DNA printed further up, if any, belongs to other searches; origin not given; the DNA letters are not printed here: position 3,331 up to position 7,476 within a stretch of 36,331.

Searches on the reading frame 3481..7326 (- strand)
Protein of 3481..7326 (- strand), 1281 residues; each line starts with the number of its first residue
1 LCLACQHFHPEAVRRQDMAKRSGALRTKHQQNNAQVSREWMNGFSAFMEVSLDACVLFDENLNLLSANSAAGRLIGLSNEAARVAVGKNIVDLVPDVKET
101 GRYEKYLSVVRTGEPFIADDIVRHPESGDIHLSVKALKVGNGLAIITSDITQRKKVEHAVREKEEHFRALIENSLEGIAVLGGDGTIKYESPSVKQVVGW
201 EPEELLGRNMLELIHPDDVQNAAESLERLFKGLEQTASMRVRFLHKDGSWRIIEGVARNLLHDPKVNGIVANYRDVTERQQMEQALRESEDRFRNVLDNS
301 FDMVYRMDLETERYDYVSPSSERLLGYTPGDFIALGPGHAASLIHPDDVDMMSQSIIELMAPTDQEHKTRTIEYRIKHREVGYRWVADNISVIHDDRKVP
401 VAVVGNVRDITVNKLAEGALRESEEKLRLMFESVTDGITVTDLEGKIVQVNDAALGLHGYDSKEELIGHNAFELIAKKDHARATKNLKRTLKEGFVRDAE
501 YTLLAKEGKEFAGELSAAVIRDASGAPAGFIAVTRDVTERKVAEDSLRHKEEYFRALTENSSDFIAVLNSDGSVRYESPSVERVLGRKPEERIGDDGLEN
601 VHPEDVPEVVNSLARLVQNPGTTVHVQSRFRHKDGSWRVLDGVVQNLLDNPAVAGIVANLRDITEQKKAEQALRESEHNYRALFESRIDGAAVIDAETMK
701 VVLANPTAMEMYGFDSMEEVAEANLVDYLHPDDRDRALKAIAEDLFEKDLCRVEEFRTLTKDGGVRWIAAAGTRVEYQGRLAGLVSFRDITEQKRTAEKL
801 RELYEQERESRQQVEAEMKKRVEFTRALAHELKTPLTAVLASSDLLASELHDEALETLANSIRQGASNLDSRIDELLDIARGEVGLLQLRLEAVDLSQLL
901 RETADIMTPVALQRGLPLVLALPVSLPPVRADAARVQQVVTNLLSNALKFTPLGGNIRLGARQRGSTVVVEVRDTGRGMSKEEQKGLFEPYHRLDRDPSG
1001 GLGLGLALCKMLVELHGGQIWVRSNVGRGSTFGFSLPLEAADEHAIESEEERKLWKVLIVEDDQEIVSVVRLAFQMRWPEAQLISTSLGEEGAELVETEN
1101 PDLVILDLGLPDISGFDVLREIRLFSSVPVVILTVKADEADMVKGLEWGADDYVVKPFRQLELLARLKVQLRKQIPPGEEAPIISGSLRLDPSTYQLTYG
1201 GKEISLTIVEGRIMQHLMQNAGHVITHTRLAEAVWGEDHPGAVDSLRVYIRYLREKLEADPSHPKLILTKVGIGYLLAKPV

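Call 7: search_protein_families(library=pfam, proteins=[window:3481-7326:-], max_evalue=0.001)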
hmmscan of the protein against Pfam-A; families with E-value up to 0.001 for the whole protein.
window:3481-7326:- (1281 aa): 12 families
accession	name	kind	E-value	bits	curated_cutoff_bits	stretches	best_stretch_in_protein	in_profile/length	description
PF08447.18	PAS_3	-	1e-67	224.9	25.6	5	316-406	3-88/89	PAS fold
PF00989.32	PAS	-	4.8e-58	194.5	22.6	5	426-537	2-113/113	PAS fold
PF08448.16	PAS_4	-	8e-54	181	23.1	5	431-541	1-109/110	PAS fold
PF13426.13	PAS_9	-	6.5e-53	177.8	27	4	436-539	2-103/103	PAS domain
PF13188.13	PAS_8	-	1.2e-33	114.3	21.8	2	425-474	1-49/65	PAS domain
PF02518.31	HATPase_c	-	1.3e-29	103.2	26.4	1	932-1039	2-110/111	Histidine kinase-, DNA gyrase B-, and HSP90-like ATPase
PF00072.30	Response_reg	-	1.3e-24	86.9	30.2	1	1057-1167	1-110/111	Response regulator receiver domain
PF00486.34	Trans_reg_C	-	4.2e-21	75.2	26.2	1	1201-1277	1-77/77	Transcriptional regulatory protein, C terminal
PF12860.13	PAS_7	-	1.9e-14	54.2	27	0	432-544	2-114/115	PAS fold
PF00512.31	HisKA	-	3.4e-11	43.5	26.9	1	821-883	2-64/66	His Kinase A (phospho-acceptor) domain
PF14598.12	PAS_11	-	3.8e-10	40.1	25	0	196-250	23-76/109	PAS domain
PF13581.12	HATPase_c_2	-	0.00029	21.3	27.4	1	933-1013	29-109/127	Histidine kinase-like ATPase domain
